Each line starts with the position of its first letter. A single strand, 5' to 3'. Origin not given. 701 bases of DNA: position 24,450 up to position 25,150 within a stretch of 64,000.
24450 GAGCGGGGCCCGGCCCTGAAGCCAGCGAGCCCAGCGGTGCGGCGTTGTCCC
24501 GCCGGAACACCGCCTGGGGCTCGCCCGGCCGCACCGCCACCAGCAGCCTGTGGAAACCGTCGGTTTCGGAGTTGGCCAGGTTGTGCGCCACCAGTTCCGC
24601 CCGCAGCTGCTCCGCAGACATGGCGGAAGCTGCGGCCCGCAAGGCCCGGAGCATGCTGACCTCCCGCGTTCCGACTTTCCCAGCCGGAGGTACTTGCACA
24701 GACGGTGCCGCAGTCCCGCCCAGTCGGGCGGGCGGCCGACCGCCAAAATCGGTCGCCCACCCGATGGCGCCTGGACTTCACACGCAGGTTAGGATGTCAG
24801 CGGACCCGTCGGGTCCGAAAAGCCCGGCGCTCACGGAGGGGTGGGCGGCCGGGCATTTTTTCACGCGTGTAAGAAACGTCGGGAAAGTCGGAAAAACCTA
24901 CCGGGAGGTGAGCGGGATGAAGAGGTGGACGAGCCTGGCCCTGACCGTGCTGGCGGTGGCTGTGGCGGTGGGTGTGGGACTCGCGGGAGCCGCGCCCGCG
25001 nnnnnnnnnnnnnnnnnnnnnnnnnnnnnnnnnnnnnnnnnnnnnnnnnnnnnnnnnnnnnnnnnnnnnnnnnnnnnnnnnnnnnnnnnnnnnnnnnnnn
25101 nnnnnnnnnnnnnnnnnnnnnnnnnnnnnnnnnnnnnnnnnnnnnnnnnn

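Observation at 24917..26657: Cupredoxin plus a NirK-family protein that lacks the catalytic Asp and carries a fused C-terminal cupredoxin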

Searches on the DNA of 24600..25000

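Call 39: search_rna_families(source=window, start=24600, end=25000, threshold=evalue, max_evalue=10)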
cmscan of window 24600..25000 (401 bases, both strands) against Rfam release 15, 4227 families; matches with E-value up to 10: 10.
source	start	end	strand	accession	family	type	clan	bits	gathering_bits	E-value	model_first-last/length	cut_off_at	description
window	24710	24778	+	RF03771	mir-341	Gene; miRNA;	-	20.4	90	0.082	1-96/96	no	mir-341 microRNA precursor family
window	24706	24777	-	RF01698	Chloroflexi-1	Gene; sRNA;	-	17.8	80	0.41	1-84/84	no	Chloroflexi-1 RNA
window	24717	24769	-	RF03900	mir-9242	Gene; miRNA;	-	16.9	62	3.5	1-66/66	no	mir-9242 microRNA precursor family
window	24701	24789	+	RF01530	CC3664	Gene; sRNA;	-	16.5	60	1.7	1-136/136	no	Caulobacter sRNA CC3664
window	24674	24742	-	RF03006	M23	Gene; sRNA;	-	16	41.2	2.2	1-53/53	no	M23 RNA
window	24724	24764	-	RF03771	mir-341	Gene; miRNA;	-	14.3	90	4.6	25-72/96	no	mir-341 microRNA precursor family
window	24715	24861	+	RF02830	Scr1601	Gene; sRNA;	-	13.3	100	1.6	1-209/209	no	Streptomyces RNA 1601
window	24808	24867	+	RF02067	STnc310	Gene; sRNA;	-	13.3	40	8.8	1-61/61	no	Salmonella enterica sRNA STnc310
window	24761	24894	+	RF02204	WT1-AS_2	Gene; lncRNA;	-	11.5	45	6.2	1-137/137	no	WT1 antisense RNA conserved region 2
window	24731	24766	-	RF01670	P17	Gene; sRNA;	-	9.2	45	5.1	247-282/282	no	Pseudomonas sRNA P17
